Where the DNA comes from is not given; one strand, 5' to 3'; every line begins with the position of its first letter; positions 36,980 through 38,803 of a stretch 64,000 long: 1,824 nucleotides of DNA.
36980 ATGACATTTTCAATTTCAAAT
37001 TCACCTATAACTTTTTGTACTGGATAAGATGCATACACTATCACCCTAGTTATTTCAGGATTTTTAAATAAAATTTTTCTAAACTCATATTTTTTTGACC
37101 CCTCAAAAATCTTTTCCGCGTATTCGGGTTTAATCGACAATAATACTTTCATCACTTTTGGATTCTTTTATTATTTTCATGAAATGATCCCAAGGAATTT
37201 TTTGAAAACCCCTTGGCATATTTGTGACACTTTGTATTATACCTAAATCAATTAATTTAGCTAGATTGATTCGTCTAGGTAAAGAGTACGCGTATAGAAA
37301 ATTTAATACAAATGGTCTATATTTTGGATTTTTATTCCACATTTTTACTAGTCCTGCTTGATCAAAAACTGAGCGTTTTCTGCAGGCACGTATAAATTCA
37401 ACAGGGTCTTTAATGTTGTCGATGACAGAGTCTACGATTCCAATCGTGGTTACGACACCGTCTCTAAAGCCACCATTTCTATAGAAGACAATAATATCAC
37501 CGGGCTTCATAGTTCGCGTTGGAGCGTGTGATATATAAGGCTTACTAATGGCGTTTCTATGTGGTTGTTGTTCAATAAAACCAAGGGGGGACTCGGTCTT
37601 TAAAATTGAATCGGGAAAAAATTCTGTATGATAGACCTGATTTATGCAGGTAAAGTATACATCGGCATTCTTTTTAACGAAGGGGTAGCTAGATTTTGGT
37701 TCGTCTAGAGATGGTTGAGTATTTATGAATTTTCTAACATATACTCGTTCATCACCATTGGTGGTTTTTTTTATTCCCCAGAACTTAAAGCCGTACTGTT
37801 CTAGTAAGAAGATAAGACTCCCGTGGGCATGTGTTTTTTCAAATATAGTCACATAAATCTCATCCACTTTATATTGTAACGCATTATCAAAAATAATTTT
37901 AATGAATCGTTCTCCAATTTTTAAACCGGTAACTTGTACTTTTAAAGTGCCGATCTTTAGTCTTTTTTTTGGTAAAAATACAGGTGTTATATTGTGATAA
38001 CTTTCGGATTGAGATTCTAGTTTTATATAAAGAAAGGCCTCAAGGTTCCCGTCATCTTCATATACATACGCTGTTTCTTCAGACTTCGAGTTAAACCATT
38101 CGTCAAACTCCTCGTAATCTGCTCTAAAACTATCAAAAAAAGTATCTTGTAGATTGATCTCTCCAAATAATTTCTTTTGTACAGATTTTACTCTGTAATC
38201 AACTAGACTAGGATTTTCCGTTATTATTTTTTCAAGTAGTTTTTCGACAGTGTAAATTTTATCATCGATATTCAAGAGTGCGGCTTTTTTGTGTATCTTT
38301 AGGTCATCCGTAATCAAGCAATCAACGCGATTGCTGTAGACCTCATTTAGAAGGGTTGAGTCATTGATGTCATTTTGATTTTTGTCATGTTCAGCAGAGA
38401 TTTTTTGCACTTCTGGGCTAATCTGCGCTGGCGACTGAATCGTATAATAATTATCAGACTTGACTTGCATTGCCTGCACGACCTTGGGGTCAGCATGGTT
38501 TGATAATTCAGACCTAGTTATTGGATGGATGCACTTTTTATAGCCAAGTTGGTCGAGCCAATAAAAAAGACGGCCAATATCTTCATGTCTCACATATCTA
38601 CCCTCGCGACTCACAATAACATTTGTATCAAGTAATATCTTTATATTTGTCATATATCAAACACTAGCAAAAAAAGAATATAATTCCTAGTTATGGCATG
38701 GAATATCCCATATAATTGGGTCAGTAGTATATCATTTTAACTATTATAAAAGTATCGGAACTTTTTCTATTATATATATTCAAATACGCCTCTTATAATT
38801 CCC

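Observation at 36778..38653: AT-rich island encoding a PIN / GNAT-like / EVE(PUA)-like fusion overlapping an ASCH gene: candidate modification-based toxin or defense module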

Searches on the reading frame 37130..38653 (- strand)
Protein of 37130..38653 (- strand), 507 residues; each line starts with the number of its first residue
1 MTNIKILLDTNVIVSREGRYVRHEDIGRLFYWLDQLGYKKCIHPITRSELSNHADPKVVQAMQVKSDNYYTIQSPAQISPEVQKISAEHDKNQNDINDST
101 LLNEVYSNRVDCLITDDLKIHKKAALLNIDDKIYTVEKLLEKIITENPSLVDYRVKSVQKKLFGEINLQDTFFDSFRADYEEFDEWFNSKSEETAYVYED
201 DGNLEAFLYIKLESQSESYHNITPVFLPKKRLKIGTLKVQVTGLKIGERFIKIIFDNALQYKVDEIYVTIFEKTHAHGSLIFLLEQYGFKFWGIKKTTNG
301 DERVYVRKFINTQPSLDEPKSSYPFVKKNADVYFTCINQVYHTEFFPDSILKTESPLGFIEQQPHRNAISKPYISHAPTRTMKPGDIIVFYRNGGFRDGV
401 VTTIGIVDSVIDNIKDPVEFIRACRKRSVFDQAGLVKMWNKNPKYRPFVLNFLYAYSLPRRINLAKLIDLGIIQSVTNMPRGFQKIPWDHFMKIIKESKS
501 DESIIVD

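Call 3: search_protein_families(library=pfam, proteins=[window:37130-38653:-], max_evalue=1)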
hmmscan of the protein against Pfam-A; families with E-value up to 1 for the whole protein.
window:37130-38653:- (507 aa): 2 families
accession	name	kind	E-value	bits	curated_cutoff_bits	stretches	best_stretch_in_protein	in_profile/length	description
PF13470.12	PIN_3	-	0.03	15.6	27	1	5-118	1-114/115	PIN domain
PF01878.24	EVE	-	0.11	12.9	23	1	379-411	37-69/145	EVE domain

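Call 4: search_protein_families(library=ncbifam, proteins=[window:37130-38653:-], max_evalue=1)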
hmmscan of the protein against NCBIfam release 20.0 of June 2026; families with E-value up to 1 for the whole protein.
window:37130-38653:- (507 aa): 1 family
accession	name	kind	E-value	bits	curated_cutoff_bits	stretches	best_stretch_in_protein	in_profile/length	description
NF008526.0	PRK11462.1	equivalog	0.16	10.6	836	1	390-479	35-121/460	glycoside-pentoside-hexuronide family transporter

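Call 5: search_protein_families(library=padloc, proteins=[window:37130-38653:-], max_evalue=1)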
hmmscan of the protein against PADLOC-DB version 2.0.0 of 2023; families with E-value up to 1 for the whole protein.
window:37130-38653:- (507 aa): 6 families
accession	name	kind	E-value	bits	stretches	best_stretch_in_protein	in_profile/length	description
PDLC04422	PDC-M11A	-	2.1e-198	658.2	1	5-506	2-500/501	-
PDLC04419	PDC-M11A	-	8.1e-114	378.6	1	151-507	5-357/357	-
PDLC04421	PDC-M11A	-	7.4e-76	253.8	1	5-475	2-464/486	-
PDLC04418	PDC-M11A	-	2.6e-49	166.4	1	151-507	85-444/444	-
PDLC04420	PDC-M11A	-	9e-49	164.4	1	115-475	2-355/376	-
PDLC04417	PDC-M11A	-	1.8e-48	163.7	1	4-506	1-500/501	-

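Call 8: search_protein_families(library=phrogs, proteins=[window:37130-38653:-], max_evalue=0.1)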
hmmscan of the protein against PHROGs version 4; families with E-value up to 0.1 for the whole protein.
window:37130-38653:- (507 aa): 5 families
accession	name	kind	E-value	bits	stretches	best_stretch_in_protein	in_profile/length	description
phrog_6345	-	unknown function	8.7e-84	283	1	157-507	3-352/352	-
phrog_10674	-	unknown function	7.1e-56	190.7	1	1-441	1-452/512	-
phrog_13728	-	other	1.4e-24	87.7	1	158-305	3-140/144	acetyltransferase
phrog_30943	-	unknown function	4.4e-17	63.7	1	321-507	4-193/193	-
phrog_19958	-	unknown function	0.049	14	0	366-432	107-168/205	-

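Call 20: find_homologous_proteins(query=window:37130-38653:-, max_evalue=0.00001)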
Query window:37130-38653:- (507 aa): 4531 proteins with E <= 0.00001 among 8000 candidates; the best 120 are listed.
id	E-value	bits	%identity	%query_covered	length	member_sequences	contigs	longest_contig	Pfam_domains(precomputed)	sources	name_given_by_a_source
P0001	0.0e+0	1155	100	100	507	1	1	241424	-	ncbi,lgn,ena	-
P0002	4.3e-178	611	54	99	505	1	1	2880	-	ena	-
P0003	1.9e-177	609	54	99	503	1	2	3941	-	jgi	-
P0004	2.2e-177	609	55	99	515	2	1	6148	-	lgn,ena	-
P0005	2.6e-177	609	54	99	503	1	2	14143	-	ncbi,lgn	-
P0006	7.7e-177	607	54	99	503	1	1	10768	-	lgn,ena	-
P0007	2.4e-176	606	55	98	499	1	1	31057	PF13470.13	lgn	-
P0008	3.4e-176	605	55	99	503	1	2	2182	-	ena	-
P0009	3.5e-176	605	53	99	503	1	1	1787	-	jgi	jgi:predicted nucleic acid-binding protein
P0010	4.9e-176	605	54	99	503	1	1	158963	-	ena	-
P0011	1.1e-174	600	53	99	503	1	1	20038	-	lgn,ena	-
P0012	1.3e-174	600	54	99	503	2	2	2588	-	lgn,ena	-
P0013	1.8e-174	599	52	99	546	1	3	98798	PF13470.13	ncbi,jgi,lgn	jgi:predicted nucleic acid-binding protein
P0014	2.7e-174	599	53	99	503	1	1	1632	-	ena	-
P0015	2.7e-174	599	56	99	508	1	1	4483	PF13470.13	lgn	-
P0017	3.3e-174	599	54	99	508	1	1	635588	PF13470.13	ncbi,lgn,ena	-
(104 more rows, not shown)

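Call 22: find_encoding_contigs(protein=P0001, flank=10000, max_places=3)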
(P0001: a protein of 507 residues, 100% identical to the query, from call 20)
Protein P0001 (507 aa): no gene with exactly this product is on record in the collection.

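Call 24: find_encoding_contigs(protein=P0017, flank=8000, max_places=2)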
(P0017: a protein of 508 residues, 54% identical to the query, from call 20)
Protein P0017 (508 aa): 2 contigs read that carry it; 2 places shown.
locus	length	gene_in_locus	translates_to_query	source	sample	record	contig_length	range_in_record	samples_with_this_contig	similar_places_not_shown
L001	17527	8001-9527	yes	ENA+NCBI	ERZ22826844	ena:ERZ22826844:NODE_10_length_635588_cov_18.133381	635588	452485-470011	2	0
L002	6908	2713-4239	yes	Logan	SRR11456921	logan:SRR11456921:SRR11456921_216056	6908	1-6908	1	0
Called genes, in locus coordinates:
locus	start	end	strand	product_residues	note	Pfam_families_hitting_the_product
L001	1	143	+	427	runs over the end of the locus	PF02746:MR_MLE_N, PF13378:MR_MLE_C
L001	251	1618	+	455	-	PF07690:MFS_1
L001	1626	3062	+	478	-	PF22244:GCE_fung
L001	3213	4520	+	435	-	PF03786:UxuA, PF01261:AP_endonuc_2 (faint), PF03786:UxuA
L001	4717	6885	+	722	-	PF02838:Glyco_hydro_20b (faint), PF03648:Glyco_hydro_67N, PF07488:Glyco_hydro_67M, PF07477:Glyco_hydro_67C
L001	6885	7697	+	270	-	PF23441:SDR (weak), PF00106:adh_short, PF08659:KR, PF13561:adh_short_C2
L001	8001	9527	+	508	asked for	PF13470:PIN_3 (weak)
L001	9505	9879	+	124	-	-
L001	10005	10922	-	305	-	PF02253:PLA1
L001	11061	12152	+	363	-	PF00331:Glyco_hydro_10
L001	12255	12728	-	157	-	PF09917:DUF2147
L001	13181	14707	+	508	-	PF00930:DPPIV_N (faint), PF26550:Tricorn_2nd (weak), PF26549:Tricorn_N, PF07676:PD40, PF26549:Tricorn_N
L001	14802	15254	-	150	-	-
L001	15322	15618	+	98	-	PF02036:SCP2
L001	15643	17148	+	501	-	PF01408:GFO_IDH_MocA, PF19051:GFO_IDH_MocA_C2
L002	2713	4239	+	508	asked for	PF13470:PIN_3 (weak)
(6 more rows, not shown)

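Call 25: find_encoding_contigs(protein=P0010, flank=8000, max_places=2)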
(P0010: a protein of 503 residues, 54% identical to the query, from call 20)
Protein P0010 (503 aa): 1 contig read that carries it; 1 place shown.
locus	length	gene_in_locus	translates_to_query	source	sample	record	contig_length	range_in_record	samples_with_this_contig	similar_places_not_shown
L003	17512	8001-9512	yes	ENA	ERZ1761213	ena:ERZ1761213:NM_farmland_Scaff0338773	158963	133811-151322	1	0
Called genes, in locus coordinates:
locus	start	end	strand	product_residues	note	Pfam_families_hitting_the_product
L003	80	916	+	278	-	PF21088:MS_channel_1st (weak), PF00924:MS_channel_2nd, PF21082:MS_channel_3rd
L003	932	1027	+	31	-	-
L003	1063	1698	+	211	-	PF06197:DUF998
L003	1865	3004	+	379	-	PF07494:Reg_prop (weak)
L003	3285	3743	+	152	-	PF07366:SnoaL, PF12680:SnoaL_2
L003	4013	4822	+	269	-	-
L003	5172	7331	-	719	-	-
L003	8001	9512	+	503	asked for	-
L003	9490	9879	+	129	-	-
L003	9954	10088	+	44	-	-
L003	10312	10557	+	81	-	-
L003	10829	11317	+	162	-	-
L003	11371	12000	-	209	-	PF02245:Pur_DNA_glyco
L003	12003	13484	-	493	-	PF00478:IMPDH, PF03060:NMO (faint), PF00571:CBS, PF01070:FMN_dh (weak)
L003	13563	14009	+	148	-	PF00383:dCMP_cyt_deam_1, PF14437:MafB19-deam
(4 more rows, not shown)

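Call 26: find_related_loci(query=A1, collection=genome_contigs, flank=10000)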
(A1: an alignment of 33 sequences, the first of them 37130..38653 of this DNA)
Query A1 (507 aa) in genome_contigs; peptide patterns used: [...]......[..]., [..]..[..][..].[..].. (x = any residue, [..] = any of these).
599 stretches matched a pattern (row limit reached: there are more); 510 encode a relative of the query (tblastn E <= 1e-3); the best 80 are kept; 80 distinct loci.
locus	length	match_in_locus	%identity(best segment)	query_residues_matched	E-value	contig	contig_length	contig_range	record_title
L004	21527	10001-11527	54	3-507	0e+0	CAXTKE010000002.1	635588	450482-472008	MAG TPA_asm: uncultured Spirosoma sp. isolate public_SRR11456921_metawrap_bin.7 genome assembly, contig: public_SRR11456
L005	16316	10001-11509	53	4-507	1e-178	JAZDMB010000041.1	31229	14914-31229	MAG: Planctomycetota bacterium isolate MEGAHIT-group-0.630 k141_14416247, whole genome shotgun sequence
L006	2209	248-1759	54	3-505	0e+0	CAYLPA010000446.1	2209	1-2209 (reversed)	MAG TPA_asm: uncultured Saprospiraceae bacterium isolate SRP191223_co2_70 genome assembly, contig: NODE_77098_length_220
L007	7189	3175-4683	53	4-507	4e-178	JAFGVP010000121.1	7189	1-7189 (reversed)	MAG: Pontiellaceae bacterium isolate ZodW_Metabat.175 k87_17383232, whole genome shotgun sequence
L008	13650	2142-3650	53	4-507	4e-176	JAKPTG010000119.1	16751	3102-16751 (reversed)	MAG: Candidatus Fermentibacteria bacterium isolate JPNA_metabat.84 k141_856067, whole genome shotgun sequence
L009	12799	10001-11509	52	4-507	4e-176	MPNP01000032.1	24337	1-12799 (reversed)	MAG: Rhodobacteraceae bacterium bin131 NODE_2894_length_24337_cov_20.8534_ID_5787, whole genome shotgun sequence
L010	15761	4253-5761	54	4-507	1e-175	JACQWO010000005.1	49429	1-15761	MAG: Desulfobacterales bacterium isolate NC_groundwater_1491_Pr4_B-0.1um_43_5 SR1-18-B1_scaffold_23866, whole genome sho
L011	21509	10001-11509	54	4-507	3e-175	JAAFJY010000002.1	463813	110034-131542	MAG: Chitinophagales bacterium isolate bin19.concoct.ball.100 WN_Chitinophagales_7_scaffold_2, whole genome shotgun sequ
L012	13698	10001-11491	51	1-498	2e-174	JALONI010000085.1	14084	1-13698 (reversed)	MAG: Cyclobacteriaceae bacterium isolate Prado073 scaffold_7265, whole genome shotgun sequence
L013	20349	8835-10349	52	1-507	2e-174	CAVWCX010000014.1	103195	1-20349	MAG: Candidatus Methanoperedenaceae archaeon isolate MFD03899.bin.2.194 genome assembly, contig: contig_35290, whole gen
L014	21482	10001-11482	54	4-496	8e-174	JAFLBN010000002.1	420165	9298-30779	MAG: Chitinophagales bacterium isolate UWPOB_CHIT7 gnl_X_KOMCDAFO_2, whole genome shotgun sequence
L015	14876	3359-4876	51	1-507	1e-173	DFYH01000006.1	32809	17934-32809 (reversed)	MAG TPA_asm: Dehalococcoidia bacterium UBA4087 UBA4087_contig_25943, whole genome shotgun sequence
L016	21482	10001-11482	53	2-498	1e-173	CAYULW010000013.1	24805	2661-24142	MAG TPA_asm: uncultured Flavobacteriales bacterium isolate SRP334346_co1_117 genome assembly, contig: NODE_1878_length_2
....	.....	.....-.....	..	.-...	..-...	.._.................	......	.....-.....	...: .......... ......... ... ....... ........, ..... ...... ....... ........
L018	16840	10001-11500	52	1-502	4e-173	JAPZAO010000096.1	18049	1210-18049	MAG: Candidatus Methanoperedens sp. isolate SR-VP_26_10_2019_2_100cm_44_46 SR-VP_26_10_2019_2_100cm_scaffold_2757, whole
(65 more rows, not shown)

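Call 29: predict_structure(alignment_id=A1)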
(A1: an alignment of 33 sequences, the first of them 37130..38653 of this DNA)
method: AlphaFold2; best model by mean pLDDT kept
length: 507 residues; sequences in the alignment: 33
mean_pLDDT: 82.7   pTM: 0.68
mean pLDDT of the five models: 82.7, 81.5, 80.9, 78.7, 78.4
residues with pLDDT >= 90: 184; 70-90: 254; 50-70: 44; < 50: 25
segments of 3 or more residues with pLDDT < 50: 151-155, 349-365
pLDDT, mean of each block of 10 residues (from residue 1): 81 73 70 87 88 81 78 87 91 90 93 92 92 84 63 54 88 86 91 84 83 91 93 86 65 86 93 79 91 92 92 81 88 84 53 35 53 86 93 81 90 90 74 86 89 83 91 89 92 92 84
secondary structure, 60 per line:
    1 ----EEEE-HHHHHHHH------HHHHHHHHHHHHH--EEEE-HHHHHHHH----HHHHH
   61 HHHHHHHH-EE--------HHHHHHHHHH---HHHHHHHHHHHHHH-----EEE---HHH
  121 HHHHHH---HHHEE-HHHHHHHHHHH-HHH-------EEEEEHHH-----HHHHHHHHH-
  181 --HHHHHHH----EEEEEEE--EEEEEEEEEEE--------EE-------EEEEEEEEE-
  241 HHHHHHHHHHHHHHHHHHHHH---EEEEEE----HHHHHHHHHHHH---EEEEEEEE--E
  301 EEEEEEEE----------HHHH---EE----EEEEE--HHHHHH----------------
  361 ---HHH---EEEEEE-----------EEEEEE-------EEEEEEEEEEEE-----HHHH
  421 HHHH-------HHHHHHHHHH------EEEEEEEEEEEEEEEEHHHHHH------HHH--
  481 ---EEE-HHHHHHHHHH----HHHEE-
elements in order: E5-8 H10-17 H24-36 E39-42 H44-51 H56-68 H80-89 H93-106 E112-114 H118-126 H136-146 E158-162 H171-179 H183-189 E194-200 E203-213 E231-239 H241-261 E265-270 H275-286 E290-297 E300-308 H319-322 E332-336 H339-344 E370-375 E387-392 E400-411 H417-424 H432-441 E448-463 H464-469 E484-486 H488-497

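Call 32: search_solved_structures(query=A1, max_evalue=10, show_alignments=3)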
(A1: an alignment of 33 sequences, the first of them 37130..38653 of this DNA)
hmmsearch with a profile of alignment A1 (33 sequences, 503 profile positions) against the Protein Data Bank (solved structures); distinct sequences matched with E-value up to 10: 0.

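Call 33: fold_search(model_id=the predicted structure, library=pdb)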
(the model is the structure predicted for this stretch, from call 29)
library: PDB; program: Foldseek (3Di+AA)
matches with E <= 10: 1215; with E <= 0.001: 133
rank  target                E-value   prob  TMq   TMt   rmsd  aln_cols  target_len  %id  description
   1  5icw_D                9.7e-06  1.00  0.24  0.58   5.5       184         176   14  Crystal structure of human NatF (hNaa60) homodimer bound to Coenzyme A (released 2016-06-22)
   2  5icw_C                2.3e-05  1.00  0.24  0.60   5.4       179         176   13  Crystal structure of human NatF (hNaa60) homodimer bound to Coenzyme A (released 2016-06-22)
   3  4e2a_A                2.5e-05  1.00  0.21  0.50   5.7       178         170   16  Crystal Structure of the Putative acetyltransferase from Streptococcus mutans (released 2013-03-13)
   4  8osp_A                3.5e-05  1.00  0.23  0.59   4.7       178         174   13  GCN5-related N-Acetyltransferase from Lactobacillus curiae (released 2023-07-05)
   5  8zt3_E                4.0e-05  1.00  0.22  0.58   5.7       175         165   17  N-acetyltransferase SbzI in the biosynthesis of altemicidin (released 2025-02-05)
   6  5hh1                  4.2e-05  1.00  0.23  0.53   5.6       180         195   14  Crystal structure of human Naa60 mutant - F34A in complex with CoA (released 2016-09-14)
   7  4ua3_A                4.4e-05  1.00  0.22  0.53   6.4       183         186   15  Crystal structure of selenomethionine labeled SpNatD (released 2015-01-28)
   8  8zt4_A                4.4e-05  1.00  0.22  0.40   8.4       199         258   16  Complex structure of N-acetyltransferase SbzI and carrier protein SbzG in the biosynthesis of altemicidin (released 2025-02-05)
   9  6wf5_A                5.2e-05  1.00  0.22  0.58   5.5       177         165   14  Crystal structure of human Naa50 in complex with a truncated cofactor derived inhibitor (compound 2) (released 2020-07-01)
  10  4e2a_B                5.2e-05  1.00  0.20  0.50   5.7       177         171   16  Crystal Structure of the Putative acetyltransferase from Streptococcus mutans (released 2013-03-13)
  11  6wf3_A                6.2e-05  1.00  0.21  0.62   5.0       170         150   14  Crystal structure of human Naa50 in complex with a cofactor derived inhibitor (compound 1) (released 2020-07-01)
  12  2ob0_B                6.6e-05  1.00  0.21  0.61   5.1       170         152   14  Human MAK3 homolog in complex with Acetyl-CoA (released 2006-12-26)
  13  1tiq_B                7.8e-05  1.00  0.23  0.60   5.6       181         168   14  Crystal Structure of an Acetyltransferase (PaiA) in complex with CoA and DTT from Bacillus subtilis, Northeast Structu (released 2004-07-13)
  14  7l1k_A                9.2e-05  1.00  0.18  0.55   7.9       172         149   13  Cryo-EM structure of S. Pombe NatC complex with a Bisubstrate inhibitor and inositol hexaphosphate (released 2021-05-12)
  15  8zt4_B                9.2e-05  1.00  0.21  0.40   8.3       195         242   13  Complex structure of N-acetyltransferase SbzI and carrier protein SbzG in the biosynthesis of altemicidin (released 2025-02-05)
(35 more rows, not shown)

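Call 34: search_protein_families(library=pfam, alignment_id=A1, max_evalue=1)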
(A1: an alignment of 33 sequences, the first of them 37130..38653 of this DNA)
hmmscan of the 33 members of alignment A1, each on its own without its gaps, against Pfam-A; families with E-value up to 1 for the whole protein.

A. member 1, window:37130-38653:- (507 aa): 2 families
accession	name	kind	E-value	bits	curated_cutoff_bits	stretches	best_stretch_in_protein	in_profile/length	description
PF13470.12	PIN_3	-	0.03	15.6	27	1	5-118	1-114/115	PIN domain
PF01878.24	EVE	-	0.11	12.9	23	1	379-411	37-69/145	EVE domain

B. families by the number of members that match (of 33 scanned): 21 families
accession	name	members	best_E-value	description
PF13470.12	PIN_3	31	7.8e-07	PIN domain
PF16289.11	PIN_12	26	2.6e-05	PIN domain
PF01878.24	EVE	22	0.00049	EVE domain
PF13638.12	PIN_4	11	0.00096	PIN domain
PF18349.7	PAZ_4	4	0.00071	PAZ domain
PF23327.1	Chromo_MORC2_6th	4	0.076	ATPase MORC2, chromo domain-like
PF01850.27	PIN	3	0.022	PIN domain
PF04165.18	DUF401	2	0.1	Protein of unknown function (DUF401)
PF00583.31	Acetyltransf_1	2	0.12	Acetyltransferase (GNAT) family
PF16095.11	COR-A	1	0.0042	C-terminal of Roc, COR-A domain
PF15145.11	DUF4577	1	0.0061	Domain of unknown function (DUF4577)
PF07927.17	HicA_toxin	1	0.015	HicA toxin of bacterial toxin-antitoxin,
PF08976.17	EF-hand_11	1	0.022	EF-hand domain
PF00623.25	RNA_pol_Rpb1_2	1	0.034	RNA polymerase Rpb1, domain 2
PF04107.18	GCS2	1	0.09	Glutamate-cysteine ligase family 2(GCS2)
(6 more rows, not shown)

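Call 79: search_dna_similar(query=window:37130-38653:-, collection=phages, mode=protein, max_rows=15)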
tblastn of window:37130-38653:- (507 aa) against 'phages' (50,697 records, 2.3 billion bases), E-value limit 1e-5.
Records with a match: 16; places in all: 16; records where one place covers at least 80% of the query: 2.
Best place of each record, by identity: <60% 16.
By first word of the organism name: Escherichia 8; Methanothermobacter 2; Lactobacillus 2; Salmonella 1; Bacteriophage 1; Enterococcus 1; Lacticaseibacillus 1.
By host as written in the record: - 8; Escherichia coli 4; Escherichia coli C 1; uncultured Helicobacter sp. 1; Lactobacillus johnsonii 1; Lacticaseibacillus paracasei LMG 19719 1.
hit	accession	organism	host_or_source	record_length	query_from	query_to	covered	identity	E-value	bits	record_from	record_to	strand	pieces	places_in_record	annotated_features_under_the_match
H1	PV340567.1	Escherichia phage PhiR47_2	Escherichia coli C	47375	143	491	69%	37.6%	2e-47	182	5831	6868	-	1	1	GevT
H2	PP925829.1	Escherichia phage IdasGreatGrand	Escherichia coli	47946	143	491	69%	37.6%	2e-47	182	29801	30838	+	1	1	hypothetical protein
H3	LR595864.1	Escherichia phage 4A7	-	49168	143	491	69%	37.6%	2e-47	182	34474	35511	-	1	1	hypothetical protein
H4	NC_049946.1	Escherichia phage 4A7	-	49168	143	491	69%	37.6%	2e-47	182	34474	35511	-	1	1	hypothetical protein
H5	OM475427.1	Escherichia phage D2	Escherichia coli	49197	143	491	69%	37.6%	2e-47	182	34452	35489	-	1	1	hypothetical protein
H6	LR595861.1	Escherichia virus Lambda_4C10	-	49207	143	491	69%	37.6%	2e-47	182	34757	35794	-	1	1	FIG00638478: hypothetical protein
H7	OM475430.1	Escherichia phage 3W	Escherichia coli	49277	143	491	69%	37.6%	2e-47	182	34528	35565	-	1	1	hypothetical protein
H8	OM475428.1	Escherichia phage 1W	Escherichia coli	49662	143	491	69%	37.6%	2e-47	182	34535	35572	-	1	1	hypothetical protein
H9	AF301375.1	Methanothermobacter phage psiM100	-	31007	4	430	84%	29.7%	1e-39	159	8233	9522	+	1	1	inserted fragment IFa | ORFD: unknown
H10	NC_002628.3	Methanothermobacter phage psiM100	-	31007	4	430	84%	29.7%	1e-39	159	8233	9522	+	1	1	inserted fragment IFa | ORFD: hypothetical protein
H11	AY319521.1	Salmonella phage SopEPhi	-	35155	163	491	65%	36.6%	1e-45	177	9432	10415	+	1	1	unknown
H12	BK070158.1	Bacteriophage sp.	uncultured Helicobacter sp.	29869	154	491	64%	35.2%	2e-35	174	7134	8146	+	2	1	hypothetical protein (x2)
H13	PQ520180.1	Enterococcus phage IME_EF3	-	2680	150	487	67%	33.1%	5e-37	150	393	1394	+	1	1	record has no annotation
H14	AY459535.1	Lactobacillus prophage Lj965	-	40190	139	467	65%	32.1%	6e-33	139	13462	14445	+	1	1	putative protein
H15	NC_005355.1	Lactobacillus prophage Lj965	Lactobacillus johnsonii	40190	139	467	65%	32.1%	6e-33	139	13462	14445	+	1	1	hypothetical protein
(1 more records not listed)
